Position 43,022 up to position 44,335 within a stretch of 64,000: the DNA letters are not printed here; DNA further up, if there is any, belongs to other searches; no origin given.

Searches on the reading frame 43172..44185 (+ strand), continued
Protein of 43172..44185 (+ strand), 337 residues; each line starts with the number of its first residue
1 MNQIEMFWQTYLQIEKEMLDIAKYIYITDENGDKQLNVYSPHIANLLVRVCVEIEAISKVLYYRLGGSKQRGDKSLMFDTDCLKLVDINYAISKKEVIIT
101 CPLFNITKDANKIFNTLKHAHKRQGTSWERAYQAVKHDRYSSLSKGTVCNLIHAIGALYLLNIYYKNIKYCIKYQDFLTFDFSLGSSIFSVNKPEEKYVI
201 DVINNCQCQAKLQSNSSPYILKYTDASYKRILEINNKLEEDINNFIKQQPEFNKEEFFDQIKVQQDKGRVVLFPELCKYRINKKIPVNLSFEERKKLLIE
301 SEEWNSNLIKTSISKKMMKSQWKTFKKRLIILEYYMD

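Call 50: find_related_loci(query=A2, collection=genome_contigs, flank=8000)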
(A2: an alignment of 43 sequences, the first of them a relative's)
Query A2 (370 aa) in genome_contigs; peptide patterns used: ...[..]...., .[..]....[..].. (x = any residue, [..] = any of these).
90 stretches matched a pattern; 72 encode a relative of the query (tblastn E <= 1e-3); 72 distinct loci.
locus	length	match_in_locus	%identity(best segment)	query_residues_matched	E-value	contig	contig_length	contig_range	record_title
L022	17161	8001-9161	58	1-369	1e-154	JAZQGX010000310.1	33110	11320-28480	MAG: Kiritimatiellia bacterium isolate T1900044629_TS20190095.MAGScoT_cleanbin_000040 SGB_1001_k141_1364039, whole genom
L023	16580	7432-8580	61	1-369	5e-154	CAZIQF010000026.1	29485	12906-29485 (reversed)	MAG TPA_asm: uncultured Staphylococcaceae bacterium isolate binchicken_co370_320 genome assembly, contig: NODE_1799_leng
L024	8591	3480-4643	60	1-369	2e-153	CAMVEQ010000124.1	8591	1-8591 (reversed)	MAG TPA_asm: uncultured Treponema sp. isolate SRR8387718_bin.12_metaWRAP_v1.3_MAG genome assembly, contig: ERZ14209544.1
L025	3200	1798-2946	60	1-369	2e-158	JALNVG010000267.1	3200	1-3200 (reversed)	MAG: Bacteroidaceae bacterium isolate SO_2016_CLC_T1 bin 45 scaffold61005_PH3_Jul14_2016, whole genome shotgun sequence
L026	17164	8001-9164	59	1-369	4e-147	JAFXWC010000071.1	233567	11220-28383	MAG: Treponema sp. isolate RGIG6799 Sheep_Rumen-3__c1572885, whole genome shotgun sequence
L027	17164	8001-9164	59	1-369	2e-146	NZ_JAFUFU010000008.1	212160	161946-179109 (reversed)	MAG: Treponema sp. isolate RGIG4455 Roe_deer_Omasum-4__c1653, whole genome shotgun sequence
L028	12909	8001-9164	59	1-370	3e-145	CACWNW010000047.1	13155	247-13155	MAG: Fibrobacter succinogenes isolate RUG10752 genome assembly, contig: RUG10752_asm_47, whole genome shotgun sequence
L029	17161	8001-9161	55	1-370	1e-139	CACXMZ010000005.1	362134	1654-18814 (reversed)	MAG: uncultured Coriobacteriaceae bacterium isolate RUG11413 genome assembly, contig: RUG11413_asm_5, whole genome shotg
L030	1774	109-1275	51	1-370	5e-136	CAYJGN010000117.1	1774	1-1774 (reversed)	MAG TPA_asm: uncultured Oscillospiraceae bacterium isolate ERP123703_co2_4 genome assembly, contig: NODE_51244_length_17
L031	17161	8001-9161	56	1-369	5e-139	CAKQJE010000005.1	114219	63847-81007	MAG: uncultured Clostridia bacterium isolate REFINED_METABAT215_TOP10_CONTIGS_1500_ASSEMBLY_K77_MERGED__Hadza_MoBio_hadz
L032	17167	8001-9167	48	1-369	2e-122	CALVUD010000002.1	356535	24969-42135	MAG: uncultured Clostridia bacterium isolate BRZ_BR__bin51 genome assembly, contig: BRZ_BR__NODE_15_length_356535_cov_13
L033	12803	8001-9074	53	1-347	3e-120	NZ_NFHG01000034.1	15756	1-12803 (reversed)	Flavonifractor sp. An82 An82_contig_34, whole genome shotgun sequence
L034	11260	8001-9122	49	1-362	1e-117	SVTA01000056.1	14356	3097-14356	MAG: Oscillospiraceae bacterium isolate SIG683 NODE_72494_length_14356_cov_2.048071, whole genome shotgun sequence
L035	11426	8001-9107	52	1-362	3e-117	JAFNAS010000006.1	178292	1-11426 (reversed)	MAG: Bacteroidetes bacterium isolate CTSoil_024 scaffold_8, whole genome shotgun sequence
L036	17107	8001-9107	51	1-362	2e-117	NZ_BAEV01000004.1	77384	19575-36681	Clostridium arbusti SL206, whole genome shotgun sequence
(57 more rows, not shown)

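Call 58: search_protein_families(library=pfam, alignment_id=A6, max_evalue=0.00001)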
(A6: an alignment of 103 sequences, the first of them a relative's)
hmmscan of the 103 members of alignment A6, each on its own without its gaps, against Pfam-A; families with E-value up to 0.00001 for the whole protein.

A. member 1, L022:9242-10660:+ (473 aa): 0 families

B. families by the number of members that match (of 103 scanned): 87 families (the first 25 are shown)
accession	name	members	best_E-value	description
PF01420.25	Methylase_S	5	8.5e-37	Type I restriction modification DNA specificity domain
PF00958.27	GMP_synt_C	4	2.6e-46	GMP synthase C terminal domain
PF02540.23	NAD_synthase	4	1.5e-09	NAD synthase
PF01555.25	N6_N4_Mtase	3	4.1e-27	DNA methylase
PF04851.21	ResIII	3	1.7e-14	Type III restriction enzyme, res subunit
PF08238.18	Sel1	2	1.7e-84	Sel1 repeat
PF02397.22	Bac_transf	2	6.1e-52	Bacterial sugar transferase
PF00117.34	GATase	2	1.9e-44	Glutamine amidotransferase class-I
PF00239.26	Resolvase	2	9.5e-39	Resolvase, N terminal domain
PF14907.12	NTP_transf_5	2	5.6e-30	Uncharacterised nucleotidyltransferase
PF07669.17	Eco57I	2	4.8e-29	Eco57I restriction-modification methylase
PF07508.19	Recombinase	2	8.2e-22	Recombinase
PF13304.12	AAA_21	2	1.5e-12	AAA domain, putative AbiEii toxin, Type IV TA system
PF07722.19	Peptidase_C26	2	1.4e-09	Peptidase C26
PF02463.25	SMC_N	2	2.4e-07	RecF/RecN/SMC N terminal domain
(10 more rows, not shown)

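Call 66: search_protein_families(library=pfam, alignment_id=A8, max_evalue=0.00001)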
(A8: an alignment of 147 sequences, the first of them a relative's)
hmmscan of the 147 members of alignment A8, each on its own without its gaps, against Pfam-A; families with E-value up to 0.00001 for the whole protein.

A. member 1, L023:6120-6419:+ (100 aa): 1 family
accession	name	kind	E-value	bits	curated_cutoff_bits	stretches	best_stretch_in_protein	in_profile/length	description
PF11867.13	T1RH-like_C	-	4.8e-23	82.5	26.8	1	1-97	237-328/329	Type I restriction enzyme HindI endonuclease subunit-like, C-terminal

B. families by the number of members that match (of 147 scanned): 136 families (the first 25 are shown)
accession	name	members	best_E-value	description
PF07669.17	Eco57I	5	1.5e-35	Eco57I restriction-modification methylase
PF01420.25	Methylase_S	4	3.1e-25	Type I restriction modification DNA specificity domain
PF00535.33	Glycos_transf_2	4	5.2e-25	Glycosyl transferase family 2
PF14659.12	Phage_int_SAM_3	4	1.9e-21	Phage integrase, N-terminal SAM-like domain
PF00589.27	Phage_integrase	4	9.6e-20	Phage integrase family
PF02384.22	N6_Mtase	3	9.1e-93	N-6 DNA Methylase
PF14103.11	DUF4276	3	4.5e-47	Domain of unknown function (DUF4276)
PF04851.21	ResIII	3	5.6e-44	Type III restriction enzyme, res subunit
PF13304.12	AAA_21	3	1.1e-28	AAA domain, putative AbiEii toxin, Type IV TA system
PF14657.12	Arm-DNA-bind_4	3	2.7e-17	Arm DNA-binding domain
PF02463.25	SMC_N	3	1.3e-16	RecF/RecN/SMC N terminal domain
PF00583.31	Acetyltransf_1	3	1.5e-14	Acetyltransferase (GNAT) family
PF12161.14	HsdM_N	3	2.3e-14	HsdM N-terminal domain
PF00270.35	DEAD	3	4.7e-12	DEAD/DEAH box helicase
PF13641.12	Glyco_tranf_2_3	3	3e-09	Glycosyltransferase like family 2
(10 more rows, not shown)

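Call 69: list_cluster_members(proteins=[P0046, P0063, P0110, P0114, P0093, P0039, P0041, P0058, P0002, P0054])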
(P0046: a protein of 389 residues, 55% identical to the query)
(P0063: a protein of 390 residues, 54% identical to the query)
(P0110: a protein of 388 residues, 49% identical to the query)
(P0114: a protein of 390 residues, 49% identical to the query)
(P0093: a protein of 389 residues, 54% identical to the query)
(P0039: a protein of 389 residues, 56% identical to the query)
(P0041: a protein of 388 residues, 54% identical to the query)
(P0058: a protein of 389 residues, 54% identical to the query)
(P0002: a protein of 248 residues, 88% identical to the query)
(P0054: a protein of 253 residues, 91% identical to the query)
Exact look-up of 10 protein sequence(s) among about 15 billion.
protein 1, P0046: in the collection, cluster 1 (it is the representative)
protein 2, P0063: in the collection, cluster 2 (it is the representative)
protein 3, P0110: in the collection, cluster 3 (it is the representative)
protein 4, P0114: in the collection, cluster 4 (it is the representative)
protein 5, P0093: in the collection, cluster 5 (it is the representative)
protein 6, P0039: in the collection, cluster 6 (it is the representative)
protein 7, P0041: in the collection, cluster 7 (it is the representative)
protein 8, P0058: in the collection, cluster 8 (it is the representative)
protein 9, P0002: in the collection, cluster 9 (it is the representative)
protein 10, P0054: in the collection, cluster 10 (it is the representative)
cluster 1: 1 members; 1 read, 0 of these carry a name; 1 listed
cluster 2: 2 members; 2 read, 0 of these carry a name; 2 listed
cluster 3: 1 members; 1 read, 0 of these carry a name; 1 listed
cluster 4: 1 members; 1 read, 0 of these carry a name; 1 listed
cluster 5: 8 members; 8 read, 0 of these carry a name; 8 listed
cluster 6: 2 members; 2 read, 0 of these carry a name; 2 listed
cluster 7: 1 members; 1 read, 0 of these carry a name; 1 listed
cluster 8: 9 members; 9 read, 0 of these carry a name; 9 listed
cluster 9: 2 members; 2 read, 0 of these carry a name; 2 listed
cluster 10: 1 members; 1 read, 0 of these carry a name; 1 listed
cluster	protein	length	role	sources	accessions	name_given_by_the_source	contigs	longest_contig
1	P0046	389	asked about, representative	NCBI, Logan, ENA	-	-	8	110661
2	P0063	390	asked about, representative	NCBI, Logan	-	-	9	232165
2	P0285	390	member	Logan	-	-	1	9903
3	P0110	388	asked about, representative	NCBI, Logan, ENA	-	-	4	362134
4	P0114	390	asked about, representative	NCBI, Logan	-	-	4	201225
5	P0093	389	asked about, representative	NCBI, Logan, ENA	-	-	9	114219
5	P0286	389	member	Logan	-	-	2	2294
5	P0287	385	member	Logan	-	-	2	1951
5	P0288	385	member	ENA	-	-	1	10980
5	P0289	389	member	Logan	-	-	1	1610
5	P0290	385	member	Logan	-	-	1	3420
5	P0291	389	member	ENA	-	-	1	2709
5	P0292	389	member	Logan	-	-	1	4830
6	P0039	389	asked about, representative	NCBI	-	-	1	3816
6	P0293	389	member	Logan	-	-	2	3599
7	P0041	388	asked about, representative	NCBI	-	-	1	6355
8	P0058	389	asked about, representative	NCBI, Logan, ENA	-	-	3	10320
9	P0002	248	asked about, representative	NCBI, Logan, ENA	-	-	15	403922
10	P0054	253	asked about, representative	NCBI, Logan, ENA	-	-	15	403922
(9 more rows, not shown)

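Call 70: search_dna_similar(query=P0019, collection=plasmids, mode=protein, max_evalue=0.001, max_rows=25)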
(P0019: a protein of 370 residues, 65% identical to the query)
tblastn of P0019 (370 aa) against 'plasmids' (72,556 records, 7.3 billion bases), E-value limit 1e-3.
Records with a match: 11; places in all: 12; records where one place covers at least 80% of the query: 1.
Best place of each record, by identity: <60% 11.
By first word of the organism name: Lactococcus 9; Phocaeicola 1; Pseudoalteromonas 1.
By predicted mobility (MOB-suite, as given by PLSDB): conjugative 8; non-mobilizable 2; mobilizable 1.
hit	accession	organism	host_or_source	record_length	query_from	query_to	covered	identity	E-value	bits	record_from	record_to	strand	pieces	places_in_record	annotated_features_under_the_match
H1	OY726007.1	Phocaeicola massiliensis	-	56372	1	362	98%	44.9%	5e-99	328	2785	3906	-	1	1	record has no annotation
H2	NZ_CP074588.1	Pseudoalteromonas piscicida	mixed culture,water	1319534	4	191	51%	43.5%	1e-38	154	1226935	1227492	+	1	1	none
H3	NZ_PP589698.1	Lactococcus sp.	Bacterial culture,Dairy environment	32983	1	162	44%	30.5%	4e-12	76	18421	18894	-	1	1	hypothetical protein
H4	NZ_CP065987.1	Lactococcus lactis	-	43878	1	162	44%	30.5%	4e-12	76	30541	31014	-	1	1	hypothetical protein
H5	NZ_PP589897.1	Lactococcus sp.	Bacterial culture,Dairy environment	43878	1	162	44%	30.5%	4e-12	76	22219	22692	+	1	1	hypothetical protein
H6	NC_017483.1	Lactococcus lactis subsp. lactis CV56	Homo sapiens,vagina of healthy women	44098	1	162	44%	30.5%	4e-12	76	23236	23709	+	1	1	hypothetical protein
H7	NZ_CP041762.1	Lactococcus lactis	whole organism,diary product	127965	1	162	44%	29.9%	3e-12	76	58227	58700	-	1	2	hypothetical protein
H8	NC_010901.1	Lactococcus lactis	-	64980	1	165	45%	26.2%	2e-6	57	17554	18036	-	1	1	hypothetical protein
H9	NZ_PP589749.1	Lactococcus sp.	Bacterial culture,Dairy environment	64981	1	165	45%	26.2%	2e-6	57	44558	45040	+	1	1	hypothetical protein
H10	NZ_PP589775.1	Lactococcus sp.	Bacterial culture,Dairy environment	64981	1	165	45%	26.2%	2e-6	57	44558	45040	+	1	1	hypothetical protein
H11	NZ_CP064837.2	Lactococcus lactis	Whole organism,Dairy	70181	1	165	45%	26.2%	2e-6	57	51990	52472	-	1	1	hypothetical protein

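Call 71: search_dna_similar(query=P0019, collection=phages, mode=protein, max_evalue=0.001, max_rows=25)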
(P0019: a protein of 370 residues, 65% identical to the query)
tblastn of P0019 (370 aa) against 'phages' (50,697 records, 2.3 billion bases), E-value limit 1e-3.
No match.

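Call 72: get_annotated_region(hit=H8, flank=5000)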
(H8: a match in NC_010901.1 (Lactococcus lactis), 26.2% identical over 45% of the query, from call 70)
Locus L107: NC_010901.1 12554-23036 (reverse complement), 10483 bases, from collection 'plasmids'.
description: Lactococcus lactis plasmid pNP40, complete sequence
organism: Lactococcus lactis (NCBI taxid 1358)
taxonomy: Bacteria; Bacillota; Bacilli; Lactobacillales; Streptococcaceae; Lactococcus; Lactococcus lactis
host: -; source: -; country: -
typing (MOB-suite, as given by PLSDB): conjugative; replicon rep_cluster_571; relaxase MOB_Unknown; mating-pair formation MPF_T
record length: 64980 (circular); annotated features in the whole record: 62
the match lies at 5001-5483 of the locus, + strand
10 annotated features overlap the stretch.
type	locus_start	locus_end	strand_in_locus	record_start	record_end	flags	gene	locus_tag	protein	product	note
CDS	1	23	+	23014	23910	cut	-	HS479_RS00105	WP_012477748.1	nucleotidyl transferase AbiEii/AbiGii toxin family protein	-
CDS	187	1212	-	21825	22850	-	recA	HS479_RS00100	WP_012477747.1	recombinase RecA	GO:0006310 - DNA recombination [Evidence IEA]; GO:0006281 - DNA repair [Evidence IEA]; GO:0009432 - SOS response ...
CDS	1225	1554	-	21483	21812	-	-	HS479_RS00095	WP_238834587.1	hypothetical protein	-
CDS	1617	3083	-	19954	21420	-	-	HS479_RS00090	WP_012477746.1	Y-family DNA polymerase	-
CDS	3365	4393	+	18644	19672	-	-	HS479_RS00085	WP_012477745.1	Abi family protein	-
CDS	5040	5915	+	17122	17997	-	-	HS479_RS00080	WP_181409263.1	hypothetical protein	-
CDS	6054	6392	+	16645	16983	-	-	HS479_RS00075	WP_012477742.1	bacteriocin immunity protein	GO:0030153 - bacteriocin immunity [Evidence IEA]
CDS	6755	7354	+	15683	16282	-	-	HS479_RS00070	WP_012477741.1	recombinase family protein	GO:0006310 - DNA recombination [Evidence IEA]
CDS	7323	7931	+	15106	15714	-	-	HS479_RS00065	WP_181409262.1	hypothetical protein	-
CDS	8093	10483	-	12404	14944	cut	-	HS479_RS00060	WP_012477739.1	TrlF family AAA-like ATPase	-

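Call 73: get_annotated_region(hit=H6, flank=5000)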
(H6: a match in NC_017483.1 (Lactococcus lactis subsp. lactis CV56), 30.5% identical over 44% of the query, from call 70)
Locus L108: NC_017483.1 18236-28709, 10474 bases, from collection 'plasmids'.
description: Lactococcus lactis subsp. lactis CV56 plasmid pCV56A, complete sequence
organism: Lactococcus lactis subsp. lactis CV56 (NCBI taxid 929102)
taxonomy: Bacteria; Bacillota; Bacilli; Lactobacillales; Streptococcaceae; Lactococcus; Lactococcus lactis; Lactococcus lactis subsp. lactis CV56
host: -; source: Homo sapiens,vagina of healthy women; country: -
typing (MOB-suite, as given by PLSDB): conjugative; replicon rep_cluster_799; relaxase MOBP; mating-pair formation MPF_T
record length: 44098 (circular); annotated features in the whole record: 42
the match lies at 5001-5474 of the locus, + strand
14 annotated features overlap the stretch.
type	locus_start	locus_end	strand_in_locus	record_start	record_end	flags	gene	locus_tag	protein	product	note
CDS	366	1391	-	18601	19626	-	recA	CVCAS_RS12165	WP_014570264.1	recombinase RecA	GO:0006310 - DNA recombination [Evidence IEA]; GO:0006281 - DNA repair [Evidence IEA]; GO:0009432 - SOS response ...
CDS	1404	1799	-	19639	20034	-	-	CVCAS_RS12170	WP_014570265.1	hypothetical protein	-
CDS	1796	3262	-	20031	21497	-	-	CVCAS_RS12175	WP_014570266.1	Y-family DNA polymerase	-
CDS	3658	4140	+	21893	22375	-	-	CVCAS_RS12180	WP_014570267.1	type III toxin-antitoxin system ToxN/AbiQ family toxin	-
CDS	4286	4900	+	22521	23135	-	-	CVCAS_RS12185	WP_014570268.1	hypothetical protein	-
CDS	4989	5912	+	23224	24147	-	-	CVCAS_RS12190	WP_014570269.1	hypothetical protein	-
CDS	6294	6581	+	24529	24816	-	-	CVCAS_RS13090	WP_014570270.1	hypothetical protein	-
CDS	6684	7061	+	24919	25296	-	-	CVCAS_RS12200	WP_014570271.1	hypothetical protein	-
CDS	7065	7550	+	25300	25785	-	-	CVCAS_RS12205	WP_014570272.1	hypothetical protein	-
CDS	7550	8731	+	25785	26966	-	-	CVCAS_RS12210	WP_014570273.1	type IV secretory system conjugative DNA transfer family protein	-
CDS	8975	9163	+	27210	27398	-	-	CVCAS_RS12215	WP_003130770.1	hypothetical protein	-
CDS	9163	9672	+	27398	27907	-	-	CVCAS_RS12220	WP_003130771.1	MepB family protein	-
CDS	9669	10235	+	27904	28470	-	-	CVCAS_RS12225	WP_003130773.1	recombinase family protein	GO:0006310 - DNA recombination [Evidence IEA]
CDS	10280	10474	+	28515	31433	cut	-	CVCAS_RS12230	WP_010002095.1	Tn3 family transposase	-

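Call 77: get_annotated_region(hit=H3, flank=5000)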
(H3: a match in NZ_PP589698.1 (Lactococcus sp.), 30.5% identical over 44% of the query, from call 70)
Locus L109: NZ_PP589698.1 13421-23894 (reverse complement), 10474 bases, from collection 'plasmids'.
description: Lactococcus sp. strain UCCL632 plasmid pUCCL632E, complete sequence
organism: Lactococcus sp. (NCBI taxid 44273)
taxonomy: Bacteria; Bacillota; Bacilli; Lactobacillales; Streptococcaceae; Lactococcus; Lactococcus sp.
host: -; source: Bacterial culture,Dairy environment; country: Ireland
typing (MOB-suite, as given by PLSDB): conjugative; replicon rep_cluster_516; relaxase MOB_Unknown; mating-pair formation MPF_T
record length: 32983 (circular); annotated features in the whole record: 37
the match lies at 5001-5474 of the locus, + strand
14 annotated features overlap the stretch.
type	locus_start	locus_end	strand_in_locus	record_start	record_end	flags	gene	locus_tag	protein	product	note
CDS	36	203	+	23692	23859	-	-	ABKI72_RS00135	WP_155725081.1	hypothetical protein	-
CDS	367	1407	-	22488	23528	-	recA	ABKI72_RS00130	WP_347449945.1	recombinase RecA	GO:0006281 - DNA repair [Evidence IEA]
CDS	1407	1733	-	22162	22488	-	-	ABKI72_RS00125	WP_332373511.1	hypothetical protein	-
CDS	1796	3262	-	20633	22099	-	-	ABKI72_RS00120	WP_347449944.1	Y-family DNA polymerase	-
CDS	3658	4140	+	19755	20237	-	-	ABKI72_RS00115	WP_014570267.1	type III toxin-antitoxin system ToxN/AbiQ family toxin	-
CDS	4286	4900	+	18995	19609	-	-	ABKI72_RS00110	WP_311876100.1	hypothetical protein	-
CDS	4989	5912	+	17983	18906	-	-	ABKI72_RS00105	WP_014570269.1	hypothetical protein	-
CDS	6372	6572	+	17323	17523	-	-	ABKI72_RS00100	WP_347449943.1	hypothetical protein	-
CDS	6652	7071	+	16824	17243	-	-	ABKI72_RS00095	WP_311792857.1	hypothetical protein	-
CDS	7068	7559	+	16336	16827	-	-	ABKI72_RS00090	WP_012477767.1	hypothetical protein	-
CDS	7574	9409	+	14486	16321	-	-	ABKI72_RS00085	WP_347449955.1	VirD4-like conjugal transfer protein, CD1115 family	-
CDS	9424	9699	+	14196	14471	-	-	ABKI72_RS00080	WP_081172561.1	hypothetical protein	-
CDS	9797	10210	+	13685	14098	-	-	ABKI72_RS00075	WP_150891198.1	hypothetical protein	-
CDS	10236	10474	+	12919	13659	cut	-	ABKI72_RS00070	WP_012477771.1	hypothetical protein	-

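Call 79: get_annotated_region(hit=H5, flank=1500)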
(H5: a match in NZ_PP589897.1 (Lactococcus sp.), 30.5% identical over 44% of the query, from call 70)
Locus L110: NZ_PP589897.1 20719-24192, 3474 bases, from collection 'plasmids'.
description: Lactococcus sp. strain LLUC7005 plasmid pLLUC7005B, complete sequence
organism: Lactococcus sp. (NCBI taxid 44273)
taxonomy: Bacteria; Bacillota; Bacilli; Lactobacillales; Streptococcaceae; Lactococcus; Lactococcus sp.
host: -; source: Bacterial culture,Dairy environment; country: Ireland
typing (MOB-suite, as given by PLSDB): conjugative; replicon rep_cluster_799; relaxase MOBP; mating-pair formation MPF_T
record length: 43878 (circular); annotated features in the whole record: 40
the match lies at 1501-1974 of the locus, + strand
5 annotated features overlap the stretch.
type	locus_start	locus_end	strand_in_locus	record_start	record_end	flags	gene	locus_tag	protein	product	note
CDS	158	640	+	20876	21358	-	-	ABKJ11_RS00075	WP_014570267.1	type III toxin-antitoxin system ToxN/AbiQ family toxin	-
CDS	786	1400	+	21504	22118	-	-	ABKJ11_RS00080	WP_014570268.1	hypothetical protein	-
CDS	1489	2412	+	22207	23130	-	-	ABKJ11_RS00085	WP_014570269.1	hypothetical protein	-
CDS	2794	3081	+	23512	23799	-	-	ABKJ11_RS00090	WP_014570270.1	hypothetical protein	-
CDS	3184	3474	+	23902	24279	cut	-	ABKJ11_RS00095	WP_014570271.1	hypothetical protein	-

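Call 80: get_annotated_region(hit=H9, flank=1500)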
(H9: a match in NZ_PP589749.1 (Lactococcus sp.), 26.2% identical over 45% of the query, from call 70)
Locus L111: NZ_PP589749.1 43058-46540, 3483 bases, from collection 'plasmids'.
description: Lactococcus sp. strain UCCL642 plasmid pUCCL642A, complete sequence
organism: Lactococcus sp. (NCBI taxid 44273)
taxonomy: Bacteria; Bacillota; Bacilli; Lactobacillales; Streptococcaceae; Lactococcus; Lactococcus sp.
host: -; source: Bacterial culture,Dairy environment; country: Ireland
typing (MOB-suite, as given by PLSDB): conjugative; replicon rep_cluster_571; relaxase MOB_Unknown; mating-pair formation MPF_T
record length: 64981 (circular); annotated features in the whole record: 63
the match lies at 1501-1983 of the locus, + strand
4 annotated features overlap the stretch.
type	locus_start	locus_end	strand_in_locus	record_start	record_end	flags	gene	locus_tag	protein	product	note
CDS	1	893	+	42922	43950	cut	-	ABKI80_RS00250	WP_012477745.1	Abi family protein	-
CDS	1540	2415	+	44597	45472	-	-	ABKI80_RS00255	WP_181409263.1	hypothetical protein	-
CDS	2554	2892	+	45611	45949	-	-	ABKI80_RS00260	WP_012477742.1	bacteriocin immunity protein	GO:0030153 - bacteriocin immunity [Evidence IEA]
CDS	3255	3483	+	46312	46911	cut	-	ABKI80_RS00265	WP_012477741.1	recombinase family protein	GO:0006310 - DNA recombination [Evidence IEA]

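Call 81: get_annotated_region(hit=H10, flank=1500)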
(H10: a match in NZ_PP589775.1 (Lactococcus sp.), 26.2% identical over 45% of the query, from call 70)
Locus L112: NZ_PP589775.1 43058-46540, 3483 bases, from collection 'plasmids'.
description: Lactococcus sp. strain LLDRC3 plasmid pLLDRC3B, complete sequence
organism: Lactococcus sp. (NCBI taxid 44273)
taxonomy: Bacteria; Bacillota; Bacilli; Lactobacillales; Streptococcaceae; Lactococcus; Lactococcus sp.
host: -; source: Bacterial culture,Dairy environment; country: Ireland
typing (MOB-suite, as given by PLSDB): conjugative; replicon rep_cluster_571; relaxase MOB_Unknown; mating-pair formation MPF_T
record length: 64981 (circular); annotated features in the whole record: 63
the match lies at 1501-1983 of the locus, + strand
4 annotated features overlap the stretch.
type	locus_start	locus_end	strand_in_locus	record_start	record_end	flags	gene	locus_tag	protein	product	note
CDS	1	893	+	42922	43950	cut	-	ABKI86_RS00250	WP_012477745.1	Abi family protein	-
CDS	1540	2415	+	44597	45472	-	-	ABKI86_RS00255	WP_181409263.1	hypothetical protein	-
CDS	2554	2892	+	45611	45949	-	-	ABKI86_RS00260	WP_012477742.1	bacteriocin immunity protein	GO:0030153 - bacteriocin immunity [Evidence IEA]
CDS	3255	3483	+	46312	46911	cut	-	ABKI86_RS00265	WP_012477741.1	recombinase family protein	GO:0006310 - DNA recombination [Evidence IEA]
